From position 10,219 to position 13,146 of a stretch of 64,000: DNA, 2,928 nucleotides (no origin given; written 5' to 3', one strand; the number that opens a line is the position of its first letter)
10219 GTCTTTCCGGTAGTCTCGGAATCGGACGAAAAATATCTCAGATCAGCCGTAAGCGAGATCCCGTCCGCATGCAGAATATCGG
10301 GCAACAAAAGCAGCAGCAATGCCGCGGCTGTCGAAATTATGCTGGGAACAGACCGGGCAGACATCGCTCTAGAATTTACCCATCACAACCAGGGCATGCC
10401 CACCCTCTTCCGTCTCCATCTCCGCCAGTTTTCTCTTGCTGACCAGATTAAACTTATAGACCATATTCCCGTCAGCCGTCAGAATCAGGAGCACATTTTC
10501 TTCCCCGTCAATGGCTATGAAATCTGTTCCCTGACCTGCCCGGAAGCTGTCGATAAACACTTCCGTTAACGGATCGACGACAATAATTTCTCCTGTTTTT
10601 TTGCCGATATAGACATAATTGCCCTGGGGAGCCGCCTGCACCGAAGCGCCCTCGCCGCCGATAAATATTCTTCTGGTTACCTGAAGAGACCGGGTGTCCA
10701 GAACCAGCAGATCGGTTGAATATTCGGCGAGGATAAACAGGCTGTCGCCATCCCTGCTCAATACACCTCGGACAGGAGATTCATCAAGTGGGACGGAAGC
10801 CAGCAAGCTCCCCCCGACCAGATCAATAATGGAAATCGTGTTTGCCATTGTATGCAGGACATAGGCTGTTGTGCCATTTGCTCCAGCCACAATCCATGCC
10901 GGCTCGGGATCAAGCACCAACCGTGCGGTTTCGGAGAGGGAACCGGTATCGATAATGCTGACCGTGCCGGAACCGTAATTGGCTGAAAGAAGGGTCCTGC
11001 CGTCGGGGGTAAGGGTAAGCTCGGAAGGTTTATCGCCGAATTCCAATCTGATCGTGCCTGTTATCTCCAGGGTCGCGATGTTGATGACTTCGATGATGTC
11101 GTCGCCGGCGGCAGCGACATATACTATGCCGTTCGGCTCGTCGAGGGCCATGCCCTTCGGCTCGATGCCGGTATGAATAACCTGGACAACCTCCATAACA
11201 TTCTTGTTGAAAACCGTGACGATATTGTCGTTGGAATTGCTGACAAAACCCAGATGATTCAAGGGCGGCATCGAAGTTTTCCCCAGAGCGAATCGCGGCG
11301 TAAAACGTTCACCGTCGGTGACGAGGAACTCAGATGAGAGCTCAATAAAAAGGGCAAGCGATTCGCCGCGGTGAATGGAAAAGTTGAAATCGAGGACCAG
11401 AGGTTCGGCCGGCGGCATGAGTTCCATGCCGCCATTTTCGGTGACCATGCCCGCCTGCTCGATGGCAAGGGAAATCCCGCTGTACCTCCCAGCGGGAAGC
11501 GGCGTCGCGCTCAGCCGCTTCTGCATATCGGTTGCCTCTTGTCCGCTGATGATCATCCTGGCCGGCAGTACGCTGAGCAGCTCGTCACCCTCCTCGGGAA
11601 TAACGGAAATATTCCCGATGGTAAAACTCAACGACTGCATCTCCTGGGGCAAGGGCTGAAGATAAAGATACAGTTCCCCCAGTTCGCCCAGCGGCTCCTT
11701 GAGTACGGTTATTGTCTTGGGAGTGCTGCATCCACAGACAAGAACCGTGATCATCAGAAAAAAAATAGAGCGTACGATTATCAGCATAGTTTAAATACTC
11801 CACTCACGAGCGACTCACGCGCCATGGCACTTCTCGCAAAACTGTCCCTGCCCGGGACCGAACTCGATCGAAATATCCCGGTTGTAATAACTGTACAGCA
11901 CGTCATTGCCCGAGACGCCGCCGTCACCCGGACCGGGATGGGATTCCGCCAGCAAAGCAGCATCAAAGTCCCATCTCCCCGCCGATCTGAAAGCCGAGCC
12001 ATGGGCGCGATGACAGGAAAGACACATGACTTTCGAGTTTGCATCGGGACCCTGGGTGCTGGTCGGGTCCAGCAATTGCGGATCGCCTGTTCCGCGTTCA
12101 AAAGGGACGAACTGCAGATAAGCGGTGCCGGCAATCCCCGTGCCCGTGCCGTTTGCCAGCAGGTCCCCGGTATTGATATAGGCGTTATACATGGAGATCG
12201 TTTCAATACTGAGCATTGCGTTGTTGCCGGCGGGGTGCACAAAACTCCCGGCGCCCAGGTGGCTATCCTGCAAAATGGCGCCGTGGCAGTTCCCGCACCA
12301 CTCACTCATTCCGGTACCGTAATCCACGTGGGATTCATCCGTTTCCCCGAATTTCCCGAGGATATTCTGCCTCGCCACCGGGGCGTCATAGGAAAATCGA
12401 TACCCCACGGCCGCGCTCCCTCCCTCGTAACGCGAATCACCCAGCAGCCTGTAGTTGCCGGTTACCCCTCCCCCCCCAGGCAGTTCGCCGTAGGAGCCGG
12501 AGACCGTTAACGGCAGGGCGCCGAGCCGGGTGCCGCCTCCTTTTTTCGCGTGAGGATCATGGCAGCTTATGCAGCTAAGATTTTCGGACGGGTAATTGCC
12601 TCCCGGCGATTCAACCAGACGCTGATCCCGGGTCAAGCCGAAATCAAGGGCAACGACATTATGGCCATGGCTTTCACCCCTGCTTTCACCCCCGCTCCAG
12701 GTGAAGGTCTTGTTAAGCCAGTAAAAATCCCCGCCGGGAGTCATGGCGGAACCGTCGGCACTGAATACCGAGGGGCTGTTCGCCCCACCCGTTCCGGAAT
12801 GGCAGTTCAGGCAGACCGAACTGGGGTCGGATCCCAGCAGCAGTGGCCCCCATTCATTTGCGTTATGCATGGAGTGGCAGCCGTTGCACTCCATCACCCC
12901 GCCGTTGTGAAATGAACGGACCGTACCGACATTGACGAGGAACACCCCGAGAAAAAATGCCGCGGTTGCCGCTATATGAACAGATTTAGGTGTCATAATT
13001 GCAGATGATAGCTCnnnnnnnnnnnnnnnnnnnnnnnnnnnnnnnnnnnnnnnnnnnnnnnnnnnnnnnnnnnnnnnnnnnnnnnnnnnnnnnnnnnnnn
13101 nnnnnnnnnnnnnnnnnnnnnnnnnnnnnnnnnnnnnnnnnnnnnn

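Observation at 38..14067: Eleven-gene cytochrome / beta-barrel / beta-propeller operon: candidate outer-membrane electron conduit with a parts list unlike MtrCAB or Geobacter Pcc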

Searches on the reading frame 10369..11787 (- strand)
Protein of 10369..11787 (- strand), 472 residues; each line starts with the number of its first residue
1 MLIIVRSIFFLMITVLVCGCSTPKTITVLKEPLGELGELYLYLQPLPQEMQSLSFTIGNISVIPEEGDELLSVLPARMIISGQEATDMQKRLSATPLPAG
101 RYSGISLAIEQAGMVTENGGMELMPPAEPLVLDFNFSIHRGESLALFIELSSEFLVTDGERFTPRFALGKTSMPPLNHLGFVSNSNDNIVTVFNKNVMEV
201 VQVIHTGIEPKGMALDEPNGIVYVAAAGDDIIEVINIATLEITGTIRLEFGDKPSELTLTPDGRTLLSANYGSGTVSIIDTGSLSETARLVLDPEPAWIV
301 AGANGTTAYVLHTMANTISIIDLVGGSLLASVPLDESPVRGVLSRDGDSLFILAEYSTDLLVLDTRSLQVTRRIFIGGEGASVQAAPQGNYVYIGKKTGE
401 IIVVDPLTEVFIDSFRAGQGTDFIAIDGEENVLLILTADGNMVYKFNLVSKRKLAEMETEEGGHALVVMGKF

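Call 4: search_protein_families(library=pfam, proteins=[window:10369-11787:-], max_evalue=0.01)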
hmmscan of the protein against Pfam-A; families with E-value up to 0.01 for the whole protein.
window:10369-11787:- (472 aa): 7 families
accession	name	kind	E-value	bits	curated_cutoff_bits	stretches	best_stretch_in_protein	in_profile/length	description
PF21783.3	YNCE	-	1.3e-12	48.1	27.1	2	221-294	41-114/339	YNCE-like beta-propeller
PF25174.1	Beta-prop_THOC3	-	8.8e-12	45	305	1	177-352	58-230/272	THOC3 beta-propeller domain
PF10282.15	Lactonase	-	5.1e-06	26.4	21.7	1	207-282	36-119/344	Lactonase, 7-bladed beta-propeller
PF23414.1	Beta-prop_EML_2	-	1.9e-05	24.6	90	0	356-440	18-103/266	Echinoderm microtubule-associated protein second beta-propeller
PF02239.22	Cytochrom_D1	-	0.00042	19.4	25.5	0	177-286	4-111/368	Cytochrome D1 heme domain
PF25172.1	Beta-prop_WDR3_2nd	-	0.0036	17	140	0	348-452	10-115/293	WDR3 second beta-propeller domain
PF25175.1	Beta-prop_WDR5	-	0.0049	16.6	250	0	310-395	110-197/296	WDR5 beta-propeller domain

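Call 5: search_protein_families(library=ncbifam, proteins=[window:10369-11787:-], max_evalue=0.01)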
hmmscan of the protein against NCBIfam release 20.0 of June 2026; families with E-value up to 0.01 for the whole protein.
window:10369-11787:- (472 aa): 9 families
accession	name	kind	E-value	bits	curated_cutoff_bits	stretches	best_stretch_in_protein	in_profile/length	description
TIGR03866.1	PQQ_ABC_repeats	subfamily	2.4e-28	99.1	287.3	2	179-355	12-186/310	PQQ-dependent catabolism-associated beta-propeller protein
TIGR02276.1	beta_rpt_yvtn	repeat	1e-23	83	27.85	2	261-288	1-28/42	beta-propeller repeat protein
NF052340.1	hydrazine_beta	equivalog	6.6e-15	55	560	2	177-287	44-154/372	hydrazine synthase subunit beta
NF052280.1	7_blade_YncE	equivalog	7e-11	41.5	400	1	189-251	56-118/338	7-bladed beta-propeller protein YncE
NF048007.1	MmpL3Stblzr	equivalog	1e-09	38.1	600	2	255-386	52-185/366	MmpL3/TtfA transport complex stabilizer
NF052460.1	L-NosZ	equivalog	3.4e-09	35.7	700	1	254-397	134-277/480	clade III lactonase-type nitrous-oxide reductase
NF052342.1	hydrazine_BC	exception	6.3e-09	34.5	1250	1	224-283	317-377/690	hydrazine synthase subunit beta-gamma fusion subunit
NF038117.1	choice_anch_I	subfamily_domain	3e-07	29.7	300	1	181-281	14-135/458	choice-of-anchor I family protein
TIGR03907.1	QH_beta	equivalog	0.008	15.3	223.2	0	311-381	258-327/338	quinohemoprotein amine dehydrogenase subunit beta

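Call 82: search_protein_families(library=pfam, proteins=[window:10369-11787:-], max_evalue=10)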
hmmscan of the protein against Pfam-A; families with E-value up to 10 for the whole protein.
window:10369-11787:- (472 aa): 14 families
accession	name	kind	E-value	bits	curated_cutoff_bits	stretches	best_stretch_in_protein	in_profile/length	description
PF21783.3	YNCE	-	1.3e-12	48.1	27.1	3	221-294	41-114/339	YNCE-like beta-propeller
PF25174.1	Beta-prop_THOC3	-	8.8e-12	45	305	2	177-352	58-230/272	THOC3 beta-propeller domain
PF10282.15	Lactonase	-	5.1e-06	26.4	21.7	1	207-282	36-119/344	Lactonase, 7-bladed beta-propeller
PF23414.1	Beta-prop_EML_2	-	1.9e-05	24.6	90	2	356-440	18-103/266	Echinoderm microtubule-associated protein second beta-propeller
PF02239.22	Cytochrom_D1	-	0.00042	19.4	25.5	1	177-286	4-111/368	Cytochrome D1 heme domain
PF25172.1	Beta-prop_WDR3_2nd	-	0.0036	17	140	1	348-452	10-115/293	WDR3 second beta-propeller domain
PF25175.1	Beta-prop_WDR5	-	0.0049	16.6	250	1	310-395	110-197/296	WDR5 beta-propeller domain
PF16819.11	DUF5074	-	0.011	15.2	27.2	1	356-447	115-212/353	Domain of unknown function (DUF5074)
PF24807.1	WD40_CDC20-Fz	-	0.015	15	200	1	381-448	55-120/292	CDC20/Fizzy WD40 domain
PF13570.13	Beta-prop_ACSF4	-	0.042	13.7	133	1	345-456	16-128/329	Beta-alanine-activating enzyme, beta-propeller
PF08309.17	LVIVD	-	0.098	12.5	20.2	1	388-405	10-27/42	LVIVD repeat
PF14321.11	DUF4382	-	0.19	12.4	25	1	37-150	2-117/136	Domain of unknown function (DUF4382)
PF12894.13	ANAPC4_WD40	-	0.25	12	22.9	0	421-469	7-56/91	Anaphase-promoting complex subunit 4 WD40 domain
PF19532.5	Ig_TMEM131L_2nd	-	0.27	11.7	27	1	194-250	79-134/156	Transmembrane protein 131-like, second Ig-like domain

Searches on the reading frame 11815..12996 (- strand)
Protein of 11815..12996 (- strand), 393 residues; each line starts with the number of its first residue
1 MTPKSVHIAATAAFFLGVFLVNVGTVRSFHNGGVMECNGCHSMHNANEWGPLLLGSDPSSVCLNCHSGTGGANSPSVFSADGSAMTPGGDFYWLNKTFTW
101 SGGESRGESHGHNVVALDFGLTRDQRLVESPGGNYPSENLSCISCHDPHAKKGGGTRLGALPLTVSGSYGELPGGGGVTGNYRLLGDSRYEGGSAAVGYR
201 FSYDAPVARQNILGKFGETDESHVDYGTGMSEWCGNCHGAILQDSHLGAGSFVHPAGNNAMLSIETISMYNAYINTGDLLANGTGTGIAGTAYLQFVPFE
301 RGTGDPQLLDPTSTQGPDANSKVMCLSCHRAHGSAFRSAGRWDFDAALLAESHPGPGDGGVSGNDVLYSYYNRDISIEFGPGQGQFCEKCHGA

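Call 4: search_protein_families(library=pfam, proteins=[window:11815-12996:-], max_evalue=0.01)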
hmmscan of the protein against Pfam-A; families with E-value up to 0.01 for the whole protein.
window:11815-12996:- (393 aa): 3 families
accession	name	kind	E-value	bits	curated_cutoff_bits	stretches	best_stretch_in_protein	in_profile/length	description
PF09699.15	Paired_CXXCH_1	-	1.7e-10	40.9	20.6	1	35-68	7-38/41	Doubled CXXCH motif (Paired_CXXCH_1)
PF14522.11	Cytochrome_C7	-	1.7e-06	28.2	24.8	0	31-69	9-51/67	Cytochrome c7 and related cytochrome c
PF14537.11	Cytochrom_c3_2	-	2.5e-05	25.1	25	0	30-67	54-79/79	Cytochrome c3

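Call 5: search_protein_families(library=ncbifam, proteins=[window:11815-12996:-], max_evalue=0.01)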
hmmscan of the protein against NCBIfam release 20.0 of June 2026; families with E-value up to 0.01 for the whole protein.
window:11815-12996:- (393 aa): 4 families
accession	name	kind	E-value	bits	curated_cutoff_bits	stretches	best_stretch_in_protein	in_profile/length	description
TIGR01905.1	paired_CXXCH_1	subfamily_domain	2.8e-10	39.9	25.2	2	36-68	8-38/41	doubled CXXCH domain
TIGR03508.1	decahem_SO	subfamily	4.8e-07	29.5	192.2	1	27-68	87-126/258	DmsE family decaheme c-type cytochrome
TIGR03146.1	cyt_nit_nrfB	equivalog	3.3e-05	24.2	166.6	0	35-67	110-142/145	cytochrome c nitrite reductase pentaheme subunit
NF041028.1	decahem_GSU2203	exception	9.6e-05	21.7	325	1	33-71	173-212/317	GSU2203 family decaheme c-type cytochrome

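Call 6: search_solved_structures(query=window:11815-12996:-, max_evalue=0.01, show_alignments=1)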
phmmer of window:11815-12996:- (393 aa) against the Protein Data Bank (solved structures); distinct sequences matched with E-value up to 0.01: 1.
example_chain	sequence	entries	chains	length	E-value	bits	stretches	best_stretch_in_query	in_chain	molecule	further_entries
6ef8_A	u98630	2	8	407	4.4e-64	220.1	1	29-392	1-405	C-type cytochrome OmcS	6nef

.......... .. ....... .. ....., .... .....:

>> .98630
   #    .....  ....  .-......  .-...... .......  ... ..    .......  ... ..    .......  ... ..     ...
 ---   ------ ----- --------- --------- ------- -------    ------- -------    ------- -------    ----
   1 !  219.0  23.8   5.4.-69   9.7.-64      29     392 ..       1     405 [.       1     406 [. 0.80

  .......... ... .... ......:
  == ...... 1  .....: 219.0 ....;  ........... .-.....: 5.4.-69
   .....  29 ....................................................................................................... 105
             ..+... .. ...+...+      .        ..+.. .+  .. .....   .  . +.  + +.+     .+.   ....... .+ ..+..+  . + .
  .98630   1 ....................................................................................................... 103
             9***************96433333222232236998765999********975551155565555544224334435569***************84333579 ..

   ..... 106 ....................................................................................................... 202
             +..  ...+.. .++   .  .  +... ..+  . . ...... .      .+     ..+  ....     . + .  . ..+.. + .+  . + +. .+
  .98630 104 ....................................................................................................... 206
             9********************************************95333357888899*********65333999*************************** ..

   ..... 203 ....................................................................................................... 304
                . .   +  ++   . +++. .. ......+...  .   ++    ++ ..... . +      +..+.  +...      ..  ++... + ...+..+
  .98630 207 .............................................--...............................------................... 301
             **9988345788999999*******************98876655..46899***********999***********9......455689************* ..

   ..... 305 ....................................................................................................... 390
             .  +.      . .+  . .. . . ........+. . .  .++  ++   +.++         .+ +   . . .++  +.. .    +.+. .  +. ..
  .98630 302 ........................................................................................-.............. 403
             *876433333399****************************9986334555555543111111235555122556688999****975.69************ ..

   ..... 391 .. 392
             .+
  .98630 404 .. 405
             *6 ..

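Call 22: find_homologous_proteins(query=window:11815-12996:-, max_evalue=1e-10)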
Query window:11815-12996:- (393 aa): 1864 proteins with E <= 1e-10 among 8000 candidates; the best 120 are listed.
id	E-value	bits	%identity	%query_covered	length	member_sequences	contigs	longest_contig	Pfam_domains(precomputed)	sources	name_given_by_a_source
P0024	7.1e-247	837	91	100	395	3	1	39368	PF09699.16,PF14522.12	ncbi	ncbi:MAG: cytochrome c3 family protein [Desulfurivibrionaceae bacterium]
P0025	1.5e-197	675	83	89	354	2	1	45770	PF09699.16,PF14522.12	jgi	jgi:hypothetical protein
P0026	5.2e-183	627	70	95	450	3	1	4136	PF09699.16,PF14537.12,PF14522.12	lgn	-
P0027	5.9e-183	627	68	100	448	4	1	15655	PF09699.16,PF14522.12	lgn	-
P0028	1.6e-181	622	68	100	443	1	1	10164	PF09699.16,PF14522.12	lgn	-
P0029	2.5e-179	615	67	100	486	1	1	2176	PF09699.16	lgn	-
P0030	1.5e-176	606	69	100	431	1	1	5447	PF09699.16,PF14537.12,PF14522.12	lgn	-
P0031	1.7e-173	595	69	95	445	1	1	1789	PF09699.16,PF14522.12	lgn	-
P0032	5.3e-172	591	67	95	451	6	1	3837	PF09699.16,PF14537.12,PF14522.12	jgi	jgi:hypothetical protein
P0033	1.8e-170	586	65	100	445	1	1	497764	PF09699.16,PF14537.12,PF14522.12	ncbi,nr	ncbi:MAG: hypothetical protein SCH71_02225 [Desulfobulbaceae bacterium]|nr:hypothetical protein [Des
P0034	1.6e-168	579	67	100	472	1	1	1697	PF09699.16,PF14537.12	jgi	jgi:predicted CXXCH cytochrome family protein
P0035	1.4e-166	573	65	95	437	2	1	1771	PF09699.16,PF14522.12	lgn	-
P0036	9.1e-165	567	65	93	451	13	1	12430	PF09699.16,PF14537.12,PF14522.12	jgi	-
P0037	2.7e-164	565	66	100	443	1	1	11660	PF09699.16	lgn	-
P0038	7.2e-164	564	65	98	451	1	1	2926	PF09699.16,PF14522.12,PF22113.2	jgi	-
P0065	8.5e-145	501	62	96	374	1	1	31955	PF09699.16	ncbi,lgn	ncbi:MAG: hypothetical protein ACLFV2_06610 [Desulfurivibrionaceae bacterium]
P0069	2.3e-144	500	60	95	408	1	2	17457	PF09699.16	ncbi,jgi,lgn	-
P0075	5.4e-144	498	61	94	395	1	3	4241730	PF09699.16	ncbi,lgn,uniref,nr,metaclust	ncbi:cytochrome c3 family protein [Geopsychrobacter electrodiphilus]|uniref:cytochrome c3 family pro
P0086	1.3e-142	494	60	93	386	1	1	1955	PF09699.16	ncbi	-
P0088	1.5e-142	494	57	99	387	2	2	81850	PF09699.16,PF14522.12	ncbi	ncbi:MAG: cytochrome c3 family protein [Thermodesulfobacteriota bacterium]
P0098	4.9e-141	489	59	97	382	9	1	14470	PF09699.16,PF14522.12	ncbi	-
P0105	1.5e-139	484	57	95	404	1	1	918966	PF09699.16,PF14537.12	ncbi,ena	-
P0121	1.7e-137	477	61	87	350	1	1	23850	PF09699.16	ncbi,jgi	-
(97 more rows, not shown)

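Call 41: find_encoding_contigs(protein=P0075, flank=10000, max_places=1)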
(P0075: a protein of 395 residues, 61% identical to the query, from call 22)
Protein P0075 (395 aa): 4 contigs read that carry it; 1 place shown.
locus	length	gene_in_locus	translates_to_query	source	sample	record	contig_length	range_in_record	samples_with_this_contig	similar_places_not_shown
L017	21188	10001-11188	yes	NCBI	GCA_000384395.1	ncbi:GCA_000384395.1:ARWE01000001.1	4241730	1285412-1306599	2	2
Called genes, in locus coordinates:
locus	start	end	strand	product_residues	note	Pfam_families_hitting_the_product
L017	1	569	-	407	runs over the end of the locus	PF12704:MacB_PCD, PF02687:FtsX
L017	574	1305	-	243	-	PF17131:TP_0789-like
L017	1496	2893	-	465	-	PF00072:Response_reg, PF07728:AAA_5 (faint), PF00158:Sigma54_activat, PF14532:Sigma54_activ_2, PF01078:Mg_chelatase (faint), PF25601:AAA_lid_14, PF02954:HTH_8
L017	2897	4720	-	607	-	PF00672:HAMP, PF00989:PAS, PF13188:PAS_8, PF13426:PAS_9, PF00512:HisKA, PF02518:HATPase_c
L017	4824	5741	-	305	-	PF12974:Phosphonate-bd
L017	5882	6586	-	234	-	PF00072:Response_reg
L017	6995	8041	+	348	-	-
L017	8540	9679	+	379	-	PF09699:Paired_CXXCH_1 (faint), PF14522:Cytochrome_C7 (faint), PF14537:Cytochrom_c3_2 (faint), PF22113:Mtrc-MtrF_II-IV_dom (faint)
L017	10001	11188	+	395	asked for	PF09699:Paired_CXXCH_1 (faint)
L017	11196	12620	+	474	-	PF10282:Lactonase (faint), PF21783:YNCE, PF22494:choice_anch_I (faint)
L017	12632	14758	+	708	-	-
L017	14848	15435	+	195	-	PF05643:GNA1162-like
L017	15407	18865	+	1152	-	PF00801:PKD (faint), PF07495:Y_Y_Y (faint), PF19077:Big_13 (faint)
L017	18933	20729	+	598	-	PF13623:SurA_N_2 (faint), PF13145:Rotamase_2, PF00639:Rotamase (weak), PF13145:Rotamase_2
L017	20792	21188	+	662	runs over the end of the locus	-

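Call 93: list_cluster_members(proteins=[P0121, P0065, P0098, P0086, P0069, P0105, P0088, P0024])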
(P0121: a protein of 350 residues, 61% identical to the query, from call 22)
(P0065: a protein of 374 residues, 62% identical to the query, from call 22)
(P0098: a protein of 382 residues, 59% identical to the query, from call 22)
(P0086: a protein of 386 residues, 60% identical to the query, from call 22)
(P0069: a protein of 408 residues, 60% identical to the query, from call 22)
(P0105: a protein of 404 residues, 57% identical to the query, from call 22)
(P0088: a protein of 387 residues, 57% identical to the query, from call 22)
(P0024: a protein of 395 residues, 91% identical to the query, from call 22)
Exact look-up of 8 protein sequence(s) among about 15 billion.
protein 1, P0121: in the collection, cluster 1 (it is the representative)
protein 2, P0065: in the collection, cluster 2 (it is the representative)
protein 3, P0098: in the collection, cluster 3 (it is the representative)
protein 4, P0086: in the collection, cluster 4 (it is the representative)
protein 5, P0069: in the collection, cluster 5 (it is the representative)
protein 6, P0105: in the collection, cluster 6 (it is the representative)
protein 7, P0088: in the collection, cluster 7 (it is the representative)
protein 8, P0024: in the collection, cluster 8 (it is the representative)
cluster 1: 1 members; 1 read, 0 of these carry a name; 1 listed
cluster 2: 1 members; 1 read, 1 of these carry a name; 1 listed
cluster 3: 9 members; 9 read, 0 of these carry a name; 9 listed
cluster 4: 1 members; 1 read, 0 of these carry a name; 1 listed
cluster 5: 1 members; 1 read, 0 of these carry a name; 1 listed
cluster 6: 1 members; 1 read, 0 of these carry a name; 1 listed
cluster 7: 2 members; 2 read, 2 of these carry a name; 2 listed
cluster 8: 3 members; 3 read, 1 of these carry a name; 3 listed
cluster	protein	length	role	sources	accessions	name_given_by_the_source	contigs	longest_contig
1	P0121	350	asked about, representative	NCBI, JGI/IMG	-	-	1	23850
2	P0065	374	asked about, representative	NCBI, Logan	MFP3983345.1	MAG: hypothetical protein ACLFV2_06610 [Desulfurivibrionaceae bacterium]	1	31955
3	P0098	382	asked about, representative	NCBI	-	-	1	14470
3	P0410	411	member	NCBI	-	-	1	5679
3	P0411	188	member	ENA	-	-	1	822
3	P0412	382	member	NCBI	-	-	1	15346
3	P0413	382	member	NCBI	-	-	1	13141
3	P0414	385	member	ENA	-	-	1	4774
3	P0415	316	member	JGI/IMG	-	-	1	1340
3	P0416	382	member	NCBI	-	-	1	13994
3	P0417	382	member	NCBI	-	-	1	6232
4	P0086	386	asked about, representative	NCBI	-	-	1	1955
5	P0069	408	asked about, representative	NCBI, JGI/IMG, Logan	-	-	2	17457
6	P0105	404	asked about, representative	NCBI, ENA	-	-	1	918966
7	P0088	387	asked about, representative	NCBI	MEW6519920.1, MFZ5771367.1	MAG: cytochrome c3 family protein [Thermodesulfobacteriota bacterium]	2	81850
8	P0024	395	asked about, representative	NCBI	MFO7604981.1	MAG: cytochrome c3 family protein [Desulfurivibrionaceae bacterium]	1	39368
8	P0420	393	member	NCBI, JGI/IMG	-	-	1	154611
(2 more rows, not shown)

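Call 95: find_encoding_contigs(protein=P0420, flank=10000, max_places=2)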
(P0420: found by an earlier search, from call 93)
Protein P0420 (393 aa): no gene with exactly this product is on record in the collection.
